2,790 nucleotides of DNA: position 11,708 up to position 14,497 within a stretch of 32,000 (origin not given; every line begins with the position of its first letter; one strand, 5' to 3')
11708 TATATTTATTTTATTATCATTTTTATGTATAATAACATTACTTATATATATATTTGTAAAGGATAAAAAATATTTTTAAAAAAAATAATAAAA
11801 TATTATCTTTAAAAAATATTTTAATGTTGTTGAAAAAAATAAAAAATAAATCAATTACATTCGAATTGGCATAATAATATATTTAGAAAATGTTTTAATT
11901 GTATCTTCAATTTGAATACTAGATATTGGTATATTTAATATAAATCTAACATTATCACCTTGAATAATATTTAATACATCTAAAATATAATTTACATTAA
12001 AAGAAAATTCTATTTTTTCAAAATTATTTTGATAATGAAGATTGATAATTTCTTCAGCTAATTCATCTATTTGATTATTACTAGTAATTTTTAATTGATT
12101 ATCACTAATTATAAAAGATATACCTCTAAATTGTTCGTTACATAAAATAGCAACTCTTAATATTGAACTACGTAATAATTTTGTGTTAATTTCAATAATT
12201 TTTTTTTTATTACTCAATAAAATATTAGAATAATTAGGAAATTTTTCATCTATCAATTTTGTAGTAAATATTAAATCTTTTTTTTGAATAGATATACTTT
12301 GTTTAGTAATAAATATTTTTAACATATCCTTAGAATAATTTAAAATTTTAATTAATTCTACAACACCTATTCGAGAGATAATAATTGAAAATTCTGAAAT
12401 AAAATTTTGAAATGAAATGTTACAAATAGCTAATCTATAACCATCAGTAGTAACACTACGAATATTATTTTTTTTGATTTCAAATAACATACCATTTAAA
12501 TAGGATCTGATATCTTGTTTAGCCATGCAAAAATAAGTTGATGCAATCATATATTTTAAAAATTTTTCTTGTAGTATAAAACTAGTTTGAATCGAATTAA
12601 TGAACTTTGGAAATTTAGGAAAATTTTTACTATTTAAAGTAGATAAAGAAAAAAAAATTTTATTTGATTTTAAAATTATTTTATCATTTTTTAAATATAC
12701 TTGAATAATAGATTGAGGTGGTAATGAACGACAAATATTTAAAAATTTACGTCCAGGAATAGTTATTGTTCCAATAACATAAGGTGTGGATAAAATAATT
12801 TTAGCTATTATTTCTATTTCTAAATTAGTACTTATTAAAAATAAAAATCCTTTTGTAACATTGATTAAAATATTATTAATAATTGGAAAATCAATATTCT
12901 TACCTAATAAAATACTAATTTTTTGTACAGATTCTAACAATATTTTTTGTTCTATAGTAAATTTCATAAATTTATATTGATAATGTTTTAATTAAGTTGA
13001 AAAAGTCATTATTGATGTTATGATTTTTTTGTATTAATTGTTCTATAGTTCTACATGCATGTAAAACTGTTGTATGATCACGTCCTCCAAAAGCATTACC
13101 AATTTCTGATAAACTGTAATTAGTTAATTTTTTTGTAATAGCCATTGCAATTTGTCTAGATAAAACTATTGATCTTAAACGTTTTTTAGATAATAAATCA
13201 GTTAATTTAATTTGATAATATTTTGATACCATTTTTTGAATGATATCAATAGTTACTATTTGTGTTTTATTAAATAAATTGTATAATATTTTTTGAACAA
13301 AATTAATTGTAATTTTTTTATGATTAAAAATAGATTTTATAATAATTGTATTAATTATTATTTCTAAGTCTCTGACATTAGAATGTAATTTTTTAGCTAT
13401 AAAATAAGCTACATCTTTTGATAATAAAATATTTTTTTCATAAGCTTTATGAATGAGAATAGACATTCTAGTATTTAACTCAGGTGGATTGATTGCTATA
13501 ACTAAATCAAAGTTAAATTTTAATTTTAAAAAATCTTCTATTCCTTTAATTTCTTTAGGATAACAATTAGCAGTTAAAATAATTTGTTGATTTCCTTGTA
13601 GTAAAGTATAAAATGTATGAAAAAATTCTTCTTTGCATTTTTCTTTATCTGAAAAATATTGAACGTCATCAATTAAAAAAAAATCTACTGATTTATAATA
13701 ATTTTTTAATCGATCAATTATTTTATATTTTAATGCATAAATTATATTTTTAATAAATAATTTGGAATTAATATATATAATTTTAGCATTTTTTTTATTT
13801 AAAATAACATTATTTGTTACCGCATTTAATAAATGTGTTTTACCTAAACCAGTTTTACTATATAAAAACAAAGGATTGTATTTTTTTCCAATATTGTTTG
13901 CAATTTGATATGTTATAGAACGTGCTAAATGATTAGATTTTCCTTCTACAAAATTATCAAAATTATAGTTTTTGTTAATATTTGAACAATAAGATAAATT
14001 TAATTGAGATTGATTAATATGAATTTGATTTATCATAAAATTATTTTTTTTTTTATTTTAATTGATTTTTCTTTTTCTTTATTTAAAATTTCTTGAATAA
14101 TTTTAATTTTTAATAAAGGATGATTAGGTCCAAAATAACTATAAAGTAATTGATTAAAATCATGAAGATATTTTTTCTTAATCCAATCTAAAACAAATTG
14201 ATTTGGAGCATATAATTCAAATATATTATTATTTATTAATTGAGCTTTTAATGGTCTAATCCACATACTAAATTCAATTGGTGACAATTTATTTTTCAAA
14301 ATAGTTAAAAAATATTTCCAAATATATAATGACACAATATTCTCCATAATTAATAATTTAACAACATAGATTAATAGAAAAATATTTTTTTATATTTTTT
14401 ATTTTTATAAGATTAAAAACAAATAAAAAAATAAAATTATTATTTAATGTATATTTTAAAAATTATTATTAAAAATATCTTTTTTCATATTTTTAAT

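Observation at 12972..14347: Replication initiator dnaA is split into two ORFs by a frameshift at an A11 tract in the domain II linker, with an ATGA stop/start overlap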

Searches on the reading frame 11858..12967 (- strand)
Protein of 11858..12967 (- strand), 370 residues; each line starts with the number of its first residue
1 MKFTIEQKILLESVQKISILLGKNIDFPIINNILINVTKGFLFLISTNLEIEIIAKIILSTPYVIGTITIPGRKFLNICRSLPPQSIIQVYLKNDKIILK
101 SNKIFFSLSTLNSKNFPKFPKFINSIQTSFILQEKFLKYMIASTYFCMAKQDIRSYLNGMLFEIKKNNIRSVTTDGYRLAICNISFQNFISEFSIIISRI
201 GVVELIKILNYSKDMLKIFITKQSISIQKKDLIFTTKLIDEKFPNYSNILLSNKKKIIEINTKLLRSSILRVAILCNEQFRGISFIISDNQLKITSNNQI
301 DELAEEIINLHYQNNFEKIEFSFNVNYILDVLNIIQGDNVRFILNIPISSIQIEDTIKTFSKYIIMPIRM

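Call 12: find_encoding_contigs(protein=window:11858-12967:-, flank=4000, max_places=6)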
Protein window:11858-12967:- (370 aa): no gene with exactly this product is on record in the collection.

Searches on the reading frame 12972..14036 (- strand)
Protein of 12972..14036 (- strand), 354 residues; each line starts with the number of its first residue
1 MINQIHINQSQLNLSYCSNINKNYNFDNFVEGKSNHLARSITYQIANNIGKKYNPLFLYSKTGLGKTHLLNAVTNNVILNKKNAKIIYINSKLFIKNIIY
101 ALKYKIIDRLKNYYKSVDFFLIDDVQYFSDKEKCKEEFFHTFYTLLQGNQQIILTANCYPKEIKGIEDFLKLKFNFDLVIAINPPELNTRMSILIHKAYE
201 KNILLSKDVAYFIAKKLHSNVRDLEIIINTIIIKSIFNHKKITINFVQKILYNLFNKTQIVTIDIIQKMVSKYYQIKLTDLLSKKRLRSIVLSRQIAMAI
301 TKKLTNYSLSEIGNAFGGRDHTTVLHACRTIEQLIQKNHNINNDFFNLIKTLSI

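Call 5: search_protein_families(library=pfam, proteins=[window:12972-14036:-], max_evalue=0.01)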
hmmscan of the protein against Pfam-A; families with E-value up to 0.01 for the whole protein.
window:12972-14036:- (354 aa): 6 families
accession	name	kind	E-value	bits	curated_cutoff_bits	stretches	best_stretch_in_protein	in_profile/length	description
PF00308.24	Bac_DnaA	-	9.2e-53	179.2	23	1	21-180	2-161/162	Bacterial DnaA ATPAse domain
PF08299.17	Bac_DnaA_C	-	5.7e-29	100.4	31.5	1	263-331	1-69/69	Bacterial dnaA protein helix-turn-helix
PF22688.2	Hda_lid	-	8e-07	29.4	27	1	189-251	3-65/65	Hda, lid domain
PF00004.35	AAA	-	9.4e-05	23.3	21.2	1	57-157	2-109/131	ATPase family associated with various cellular activities (AAA)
PF13401.12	AAA_22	-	0.0039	17.9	27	0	101-147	70-109/130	AAA domain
PF00270.35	DEAD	-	0.0075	16.4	26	0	96-163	95-164/167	DEAD/DEAH box helicase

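Call 10: find_encoding_contigs(protein=window:12975-14036:-, flank=3000, max_places=6)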
Protein window:12975-14036:- (354 aa): no gene with exactly this product is on record in the collection.

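Call 13: list_cluster_members(proteins=[P0001, window:12975-14036:-, window:14036-14347:-, window:11858-12967:-])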
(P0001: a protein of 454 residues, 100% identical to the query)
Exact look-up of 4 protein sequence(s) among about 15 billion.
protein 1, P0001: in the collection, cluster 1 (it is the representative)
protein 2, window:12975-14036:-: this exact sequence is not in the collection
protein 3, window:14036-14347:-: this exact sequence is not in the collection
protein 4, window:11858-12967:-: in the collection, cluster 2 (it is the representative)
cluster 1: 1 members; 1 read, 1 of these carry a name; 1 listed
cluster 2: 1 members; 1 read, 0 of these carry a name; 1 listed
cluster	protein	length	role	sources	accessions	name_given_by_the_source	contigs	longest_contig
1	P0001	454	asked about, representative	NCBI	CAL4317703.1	Chromosomal replication initiator protein DnaA [Buchnera aphidicola (Eriosoma ...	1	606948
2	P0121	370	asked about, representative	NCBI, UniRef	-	-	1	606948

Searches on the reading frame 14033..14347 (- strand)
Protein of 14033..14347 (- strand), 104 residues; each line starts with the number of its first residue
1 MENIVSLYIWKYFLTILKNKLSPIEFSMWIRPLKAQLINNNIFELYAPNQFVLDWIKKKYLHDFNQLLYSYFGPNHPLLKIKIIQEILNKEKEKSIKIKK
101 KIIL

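Call 5: search_protein_families(library=pfam, proteins=[window:14033-14347:-], max_evalue=0.01)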
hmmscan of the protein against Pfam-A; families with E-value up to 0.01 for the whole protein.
window:14033-14347:- (104 aa): 1 family
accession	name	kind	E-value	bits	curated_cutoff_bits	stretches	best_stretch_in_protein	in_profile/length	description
PF11638.13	DnaA_N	-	4.7e-14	52.3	24.6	1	9-68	3-63/65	DnaA N-terminal domain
